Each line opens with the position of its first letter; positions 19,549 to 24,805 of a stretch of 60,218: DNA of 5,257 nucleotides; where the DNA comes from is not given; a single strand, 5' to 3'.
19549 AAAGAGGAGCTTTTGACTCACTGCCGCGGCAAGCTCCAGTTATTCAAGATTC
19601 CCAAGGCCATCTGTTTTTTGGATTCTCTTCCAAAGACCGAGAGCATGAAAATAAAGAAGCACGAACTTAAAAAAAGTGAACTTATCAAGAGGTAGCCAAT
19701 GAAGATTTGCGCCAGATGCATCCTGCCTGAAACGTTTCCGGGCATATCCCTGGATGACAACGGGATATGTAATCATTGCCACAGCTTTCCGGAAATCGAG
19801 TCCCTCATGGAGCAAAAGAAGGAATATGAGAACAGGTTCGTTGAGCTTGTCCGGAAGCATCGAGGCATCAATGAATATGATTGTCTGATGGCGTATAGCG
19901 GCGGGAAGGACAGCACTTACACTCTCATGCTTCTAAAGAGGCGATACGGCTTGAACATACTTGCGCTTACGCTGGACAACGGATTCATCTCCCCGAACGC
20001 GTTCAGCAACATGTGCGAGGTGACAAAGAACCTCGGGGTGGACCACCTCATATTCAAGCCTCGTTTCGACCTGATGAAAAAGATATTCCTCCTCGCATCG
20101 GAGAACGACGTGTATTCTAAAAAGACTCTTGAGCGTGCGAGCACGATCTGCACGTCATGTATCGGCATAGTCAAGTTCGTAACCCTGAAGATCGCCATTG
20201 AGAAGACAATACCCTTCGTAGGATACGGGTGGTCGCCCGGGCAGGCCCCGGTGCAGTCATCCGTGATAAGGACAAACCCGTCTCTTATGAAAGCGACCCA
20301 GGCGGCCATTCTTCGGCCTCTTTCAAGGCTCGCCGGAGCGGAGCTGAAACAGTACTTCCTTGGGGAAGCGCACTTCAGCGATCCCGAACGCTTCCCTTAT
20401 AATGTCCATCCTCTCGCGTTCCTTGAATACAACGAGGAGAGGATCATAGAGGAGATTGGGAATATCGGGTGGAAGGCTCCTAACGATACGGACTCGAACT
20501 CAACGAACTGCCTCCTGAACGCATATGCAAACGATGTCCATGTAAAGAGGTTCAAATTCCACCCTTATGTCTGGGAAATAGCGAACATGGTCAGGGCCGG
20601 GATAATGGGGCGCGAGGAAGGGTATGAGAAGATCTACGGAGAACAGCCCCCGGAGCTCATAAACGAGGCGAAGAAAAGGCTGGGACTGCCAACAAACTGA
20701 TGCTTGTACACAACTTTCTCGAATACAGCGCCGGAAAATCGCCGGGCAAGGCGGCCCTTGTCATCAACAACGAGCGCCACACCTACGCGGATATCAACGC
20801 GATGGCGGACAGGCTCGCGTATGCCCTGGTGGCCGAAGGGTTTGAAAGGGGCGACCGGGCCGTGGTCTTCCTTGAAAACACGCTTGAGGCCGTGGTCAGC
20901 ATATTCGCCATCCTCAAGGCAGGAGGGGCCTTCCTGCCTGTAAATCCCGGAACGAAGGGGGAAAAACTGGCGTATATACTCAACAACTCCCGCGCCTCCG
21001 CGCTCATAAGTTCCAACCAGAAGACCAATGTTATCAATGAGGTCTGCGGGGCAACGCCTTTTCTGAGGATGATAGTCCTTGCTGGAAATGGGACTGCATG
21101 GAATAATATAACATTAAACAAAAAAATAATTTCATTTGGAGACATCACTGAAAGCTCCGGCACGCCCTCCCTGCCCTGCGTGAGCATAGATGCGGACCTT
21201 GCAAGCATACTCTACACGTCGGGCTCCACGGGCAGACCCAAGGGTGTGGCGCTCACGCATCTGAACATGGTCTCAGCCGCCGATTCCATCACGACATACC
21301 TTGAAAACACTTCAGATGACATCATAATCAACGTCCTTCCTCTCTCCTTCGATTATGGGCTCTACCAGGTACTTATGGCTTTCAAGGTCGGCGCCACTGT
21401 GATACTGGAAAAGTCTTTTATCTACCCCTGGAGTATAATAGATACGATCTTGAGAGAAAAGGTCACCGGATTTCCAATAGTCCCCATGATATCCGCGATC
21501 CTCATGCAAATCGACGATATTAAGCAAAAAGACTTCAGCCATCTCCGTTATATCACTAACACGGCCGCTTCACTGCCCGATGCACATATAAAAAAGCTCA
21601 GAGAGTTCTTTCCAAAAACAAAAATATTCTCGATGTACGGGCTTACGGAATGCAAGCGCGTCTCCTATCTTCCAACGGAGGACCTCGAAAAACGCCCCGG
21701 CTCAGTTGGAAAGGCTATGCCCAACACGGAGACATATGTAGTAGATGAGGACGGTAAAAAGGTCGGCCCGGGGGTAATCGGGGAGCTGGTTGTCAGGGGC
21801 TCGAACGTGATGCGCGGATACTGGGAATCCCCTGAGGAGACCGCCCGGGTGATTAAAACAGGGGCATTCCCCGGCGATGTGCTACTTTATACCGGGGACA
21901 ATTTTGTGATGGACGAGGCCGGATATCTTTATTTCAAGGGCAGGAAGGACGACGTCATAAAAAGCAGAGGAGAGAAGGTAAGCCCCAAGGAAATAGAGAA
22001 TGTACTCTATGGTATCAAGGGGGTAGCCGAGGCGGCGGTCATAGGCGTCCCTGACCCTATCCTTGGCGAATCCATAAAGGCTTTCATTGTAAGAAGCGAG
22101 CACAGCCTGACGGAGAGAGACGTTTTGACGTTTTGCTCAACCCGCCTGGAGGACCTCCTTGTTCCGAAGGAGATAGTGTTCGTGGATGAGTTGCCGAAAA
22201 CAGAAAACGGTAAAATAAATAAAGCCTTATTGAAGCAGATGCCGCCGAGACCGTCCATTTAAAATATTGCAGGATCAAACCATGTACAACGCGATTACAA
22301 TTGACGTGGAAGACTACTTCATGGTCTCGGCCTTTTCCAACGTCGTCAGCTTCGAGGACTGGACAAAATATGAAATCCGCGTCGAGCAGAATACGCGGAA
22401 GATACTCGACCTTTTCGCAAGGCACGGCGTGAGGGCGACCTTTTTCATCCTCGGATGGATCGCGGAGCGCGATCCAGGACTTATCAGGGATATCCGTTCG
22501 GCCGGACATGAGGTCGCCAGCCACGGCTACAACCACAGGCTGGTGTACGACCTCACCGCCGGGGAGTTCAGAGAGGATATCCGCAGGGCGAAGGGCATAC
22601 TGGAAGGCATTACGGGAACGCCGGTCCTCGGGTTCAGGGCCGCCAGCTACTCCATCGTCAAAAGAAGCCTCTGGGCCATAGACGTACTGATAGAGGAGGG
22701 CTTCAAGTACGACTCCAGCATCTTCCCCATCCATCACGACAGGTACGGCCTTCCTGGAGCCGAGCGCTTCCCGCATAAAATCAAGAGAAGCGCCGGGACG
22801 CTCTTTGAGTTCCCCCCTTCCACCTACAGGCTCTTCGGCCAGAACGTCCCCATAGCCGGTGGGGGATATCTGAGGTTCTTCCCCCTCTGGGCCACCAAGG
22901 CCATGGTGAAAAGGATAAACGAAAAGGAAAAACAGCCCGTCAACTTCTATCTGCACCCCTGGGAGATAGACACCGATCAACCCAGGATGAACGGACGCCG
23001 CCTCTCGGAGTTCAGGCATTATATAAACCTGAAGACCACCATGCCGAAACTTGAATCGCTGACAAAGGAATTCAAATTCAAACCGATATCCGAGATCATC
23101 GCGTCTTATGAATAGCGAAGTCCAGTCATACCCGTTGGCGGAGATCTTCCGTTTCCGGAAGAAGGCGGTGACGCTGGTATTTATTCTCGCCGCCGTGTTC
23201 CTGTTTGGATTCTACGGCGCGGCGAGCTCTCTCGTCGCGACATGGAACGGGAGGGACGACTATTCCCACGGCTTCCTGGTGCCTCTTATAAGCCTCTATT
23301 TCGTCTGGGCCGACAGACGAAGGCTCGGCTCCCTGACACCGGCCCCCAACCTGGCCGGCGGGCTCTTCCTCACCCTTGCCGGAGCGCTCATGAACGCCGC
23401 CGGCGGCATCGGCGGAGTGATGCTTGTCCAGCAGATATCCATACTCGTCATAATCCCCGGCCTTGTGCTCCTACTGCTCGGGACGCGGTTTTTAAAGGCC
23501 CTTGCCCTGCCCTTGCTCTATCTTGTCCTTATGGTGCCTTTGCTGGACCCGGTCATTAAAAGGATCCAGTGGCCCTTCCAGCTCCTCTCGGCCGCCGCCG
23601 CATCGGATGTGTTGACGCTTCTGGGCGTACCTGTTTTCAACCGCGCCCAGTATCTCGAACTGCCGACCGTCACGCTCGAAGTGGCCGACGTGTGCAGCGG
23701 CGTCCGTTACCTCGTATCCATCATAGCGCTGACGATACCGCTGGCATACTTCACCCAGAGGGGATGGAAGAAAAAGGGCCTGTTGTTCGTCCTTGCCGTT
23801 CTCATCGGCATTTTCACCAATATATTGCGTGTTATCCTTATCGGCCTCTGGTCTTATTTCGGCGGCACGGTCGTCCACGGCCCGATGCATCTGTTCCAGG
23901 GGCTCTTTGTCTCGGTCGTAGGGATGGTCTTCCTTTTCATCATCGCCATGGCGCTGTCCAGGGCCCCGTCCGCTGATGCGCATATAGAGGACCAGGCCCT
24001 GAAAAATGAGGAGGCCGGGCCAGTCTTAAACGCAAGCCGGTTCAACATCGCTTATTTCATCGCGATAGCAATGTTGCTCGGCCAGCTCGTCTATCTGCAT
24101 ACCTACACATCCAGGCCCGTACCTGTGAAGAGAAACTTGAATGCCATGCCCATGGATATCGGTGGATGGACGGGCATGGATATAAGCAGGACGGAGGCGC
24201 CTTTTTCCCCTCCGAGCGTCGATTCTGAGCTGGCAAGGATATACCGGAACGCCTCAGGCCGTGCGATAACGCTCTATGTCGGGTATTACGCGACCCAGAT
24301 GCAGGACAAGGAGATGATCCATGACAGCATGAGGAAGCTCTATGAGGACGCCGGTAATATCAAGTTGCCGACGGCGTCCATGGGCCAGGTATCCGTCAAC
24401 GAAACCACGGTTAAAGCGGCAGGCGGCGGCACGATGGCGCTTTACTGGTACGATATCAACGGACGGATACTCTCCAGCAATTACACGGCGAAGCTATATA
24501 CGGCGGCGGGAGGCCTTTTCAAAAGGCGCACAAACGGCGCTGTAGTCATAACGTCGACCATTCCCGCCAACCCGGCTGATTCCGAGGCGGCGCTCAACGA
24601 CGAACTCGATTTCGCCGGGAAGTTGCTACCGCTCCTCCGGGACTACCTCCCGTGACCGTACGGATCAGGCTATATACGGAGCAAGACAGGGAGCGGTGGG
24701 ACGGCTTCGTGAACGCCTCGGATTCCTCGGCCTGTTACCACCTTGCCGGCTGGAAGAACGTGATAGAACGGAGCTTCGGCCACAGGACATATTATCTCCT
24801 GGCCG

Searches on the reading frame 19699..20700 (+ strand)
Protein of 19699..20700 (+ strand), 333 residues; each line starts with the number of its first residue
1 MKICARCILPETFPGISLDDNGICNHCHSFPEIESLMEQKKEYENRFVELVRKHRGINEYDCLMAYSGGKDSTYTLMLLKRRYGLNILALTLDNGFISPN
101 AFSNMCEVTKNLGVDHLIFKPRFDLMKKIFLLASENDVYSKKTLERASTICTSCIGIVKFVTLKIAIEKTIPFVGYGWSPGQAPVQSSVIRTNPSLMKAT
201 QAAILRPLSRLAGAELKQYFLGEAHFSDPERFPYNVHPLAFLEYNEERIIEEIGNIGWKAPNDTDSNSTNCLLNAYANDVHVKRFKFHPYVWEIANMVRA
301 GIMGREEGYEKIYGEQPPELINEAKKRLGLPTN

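Call 7: search_protein_families(library=ncbifam, proteins=[window:19699-20700:+], max_evalue=0.00001)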
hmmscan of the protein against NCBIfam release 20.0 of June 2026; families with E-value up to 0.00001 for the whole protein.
window:19699-20700:+ (333 aa): 1 family
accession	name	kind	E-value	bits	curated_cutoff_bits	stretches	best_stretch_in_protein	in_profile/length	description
TIGR03573.1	WbuX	subfamily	2.3e-44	152.2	203.2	1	1-313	1-314/344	N-acetyl sugar amidotransferase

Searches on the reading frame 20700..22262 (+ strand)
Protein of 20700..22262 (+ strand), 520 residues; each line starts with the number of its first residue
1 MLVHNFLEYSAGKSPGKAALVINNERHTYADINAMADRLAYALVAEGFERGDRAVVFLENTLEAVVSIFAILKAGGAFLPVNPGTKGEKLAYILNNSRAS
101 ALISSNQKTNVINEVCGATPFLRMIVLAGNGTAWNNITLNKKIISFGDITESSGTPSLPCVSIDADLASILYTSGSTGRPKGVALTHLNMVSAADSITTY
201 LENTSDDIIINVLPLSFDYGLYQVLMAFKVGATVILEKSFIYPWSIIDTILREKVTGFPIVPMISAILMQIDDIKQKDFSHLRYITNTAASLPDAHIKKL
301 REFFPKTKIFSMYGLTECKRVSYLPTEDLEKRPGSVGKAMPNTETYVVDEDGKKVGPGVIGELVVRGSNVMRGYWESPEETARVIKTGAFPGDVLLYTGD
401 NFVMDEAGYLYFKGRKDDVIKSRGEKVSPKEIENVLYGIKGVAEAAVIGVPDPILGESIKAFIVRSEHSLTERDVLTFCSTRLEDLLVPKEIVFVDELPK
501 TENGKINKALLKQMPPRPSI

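Call 8: search_protein_families(library=ncbifam, proteins=[window:20700-22262:+], max_evalue=0.00001)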
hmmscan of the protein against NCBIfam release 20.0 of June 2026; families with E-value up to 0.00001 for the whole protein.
window:20700-22262:+ (520 aa): 106 families (the best 25 are shown)
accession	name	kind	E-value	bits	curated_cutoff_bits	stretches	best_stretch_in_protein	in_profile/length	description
TIGR03098.1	ligase_PEP_1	hypoth_equivalog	1.3e-143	479.2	592.35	1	2-513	1-516/517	acyl-CoA ligase (AMP-forming), exosortase A system-associated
NF004837.0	PRK06187.1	subfamily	1.8e-115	386.2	476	1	2-513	9-520/531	long-chain-fatty-acid--CoA ligase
NF006182.0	PRK08316.1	subfamily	7.2e-102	341.5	663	1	3-513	13-515/523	fatty acyl-CoA synthetase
NF009233.0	PRK12583.1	subfamily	7.4e-86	288.7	832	1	5-513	22-548/558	fatty acid CoA ligase family protein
NF005307.0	PRK06839.1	equivalog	1e-83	281.7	748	1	6-513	7-491/496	o-succinylbenzoate--CoA ligase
NF005801.1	PRK07656.1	equivalog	2.6e-82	277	657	1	9-512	9-500/500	FadD3 family acyl-CoA ligase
NF005702.0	PRK07514.1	subfamily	2.6e-82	276.8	558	1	22-513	25-498/506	malonyl-CoA synthase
TIGR01733.1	AA-adenyl-dom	subfamily_domain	1.2e-78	264.7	317.4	1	28-447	1-409/409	amino acid adenylation domain-containing protein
NF006181.0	PRK08314.1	subfamily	5.7e-78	262.6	705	1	4-511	27-550/563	long-chain-fatty-acid--CoA ligase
NF005463.0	PRK07059.1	subfamily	2.2e-76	257.4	869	1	3-511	25-552/557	long-chain-fatty-acid--CoA ligase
NF004758.0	PRK06087.1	equivalog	6.8e-76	255.8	736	1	11-513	34-533/548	medium-chain fatty-acid--CoA ligase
NF005220.0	PRK06710.1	equivalog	6.6e-75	252.3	1116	2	157-511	199-549/563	long-chain-fatty-acid--CoA ligase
NF004808.0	PRK06155.1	equivalog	1.4e-74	251.3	722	1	5-514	25-521/542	ATP-dependent acyl-CoA ligase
NF004511.1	PRK05852.1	equivalog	2.3e-74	250.9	650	1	4-512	2-501/505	FadD7 family fatty acid--CoA ligase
NF005857.1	PRK07786.1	exception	7e-74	249.2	733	1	7-513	15-510/513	fatty-acid--CoA ligase FadD5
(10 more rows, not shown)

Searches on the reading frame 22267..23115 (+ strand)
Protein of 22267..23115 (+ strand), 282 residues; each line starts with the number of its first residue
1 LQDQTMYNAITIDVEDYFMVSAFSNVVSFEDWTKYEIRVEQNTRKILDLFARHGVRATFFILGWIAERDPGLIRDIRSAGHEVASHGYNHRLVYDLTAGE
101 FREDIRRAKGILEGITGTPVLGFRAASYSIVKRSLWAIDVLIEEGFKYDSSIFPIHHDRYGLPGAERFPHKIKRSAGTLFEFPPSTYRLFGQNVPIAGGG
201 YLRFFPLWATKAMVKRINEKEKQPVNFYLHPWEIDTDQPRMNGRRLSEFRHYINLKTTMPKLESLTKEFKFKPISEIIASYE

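Call 8: search_protein_families(library=ncbifam, proteins=[window:22267-23115:+], max_evalue=0.00001)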
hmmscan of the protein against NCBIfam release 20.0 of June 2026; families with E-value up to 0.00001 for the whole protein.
window:22267-23115:+ (282 aa): 9 families
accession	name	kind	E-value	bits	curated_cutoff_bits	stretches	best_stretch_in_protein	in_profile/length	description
TIGR03006.1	pepcterm_polyde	equivalog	1.4e-117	391.6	276.2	1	8-278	1-271/272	XrtA system polysaccharide deacetylase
TIGR02764.1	spore_ybaN_pdaB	equivalog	2.2e-16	60.2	237.4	1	40-137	18-115/191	polysaccharide deacetylase family sporulation protein PdaB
TIGR04243.1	nodulat_NodB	equivalog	3.4e-14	52.8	240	1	43-133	17-107/197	chitooligosaccharide deacetylase NodB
NF045821.1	PgAcgDacpgdA1_Bac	equivalog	6.5e-14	51.5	400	1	43-125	103-185/282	peptidoglycan-N-acetylglucosamine deacetylase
TIGR02873.1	spore_ylxY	hypoth_equivalog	1.1e-10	41.2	391.5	1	43-129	100-186/268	probable sporulation protein, polysaccharide deacetylase family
TIGR02884.1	spore_pdaA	equivalog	2.3e-09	37.3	298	1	41-118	50-127/224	delta-lactam-biosynthetic de-N-acetylase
TIGR03212.1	uraD_N-term-dom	equivalog_domain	6.4e-09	35.3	424.6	1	42-152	78-184/297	allantoinase PuuE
NF045820.1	PgAcgDacpgdA_Strep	equivalog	5.1e-08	32.1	800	1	41-118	281-358/463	peptidoglycan-N-acetylglucosamine deacetylase PgdA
NF045822.1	PgAcgDacpgdA2_Bac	equivalog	6.7e-07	28.9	400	1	41-121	82-163/274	peptidoglycan-N-acetylglucosamine deacetylase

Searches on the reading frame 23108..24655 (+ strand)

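Call 8: search_protein_families(library=ncbifam, proteins=[window:23108-24655:+], max_evalue=0.00001)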
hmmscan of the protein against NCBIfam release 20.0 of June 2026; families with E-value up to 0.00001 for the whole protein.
window:23108-24655:+ (515 aa): 14 families
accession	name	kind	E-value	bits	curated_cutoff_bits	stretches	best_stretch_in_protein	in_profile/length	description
NF038142.1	exosort_XrtW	exception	1e-171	571.6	425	1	23-514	4-494/494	exosortase W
TIGR04152.1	exosort_VPLPA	exception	2.2e-71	241.4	400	1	45-515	3-486/486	VPLPA-CTERM-specific exosortase XrtD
TIGR03109.2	exosort_XrtA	exception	2.9e-54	184.2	208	1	23-282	2-258/261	exosortase A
TIGR02602.1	8TM_EpsH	subfamily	2.5e-45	154.9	105.55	1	44-282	2-239/241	exosortase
NF035943.2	exosort_XrtV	exception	6e-29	101.1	313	1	25-284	7-267/270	exosortase V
TIGR02914.1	EpsI_fam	equivalog_domain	3.1e-24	85.4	42.8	1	347-498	4-161/174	exosortase C-terminal domain/associated protein EpsI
TIGR04151.1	exosort_VPDSG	exception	3e-22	79.4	300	1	24-286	34-302/306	VPDSG-CTERM-specific exosortase XrtC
TIGR03113.1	exosort_XrtB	exception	1.9e-21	76.9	275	1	42-281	20-262/268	exosortase B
TIGR04156.1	cyanoexo_CrtB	exception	1.2e-16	61.1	300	1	22-281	9-264/280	cyanoexosortase B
TIGR04178.1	exo_archaeo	signature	4.5e-14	52.5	23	1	190-282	1-93/97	exosortase/archaeosortase family protein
NF033464.1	cyanoexo_CrtC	exception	8e-11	42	225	1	41-278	26-271/278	cyanoexosortase C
NF033770.1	exosort_XrtT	exception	1.7e-08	33.5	250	1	39-353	16-327/472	exosortase T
TIGR04199.1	exosort_xrtJ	exception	6.5e-08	31.9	200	1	26-352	3-345/522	exosortase J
TIGR03763.1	cyanoexo_CrtA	exception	9e-06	25.4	150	1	65-278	45-253/260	cyanoexosortase A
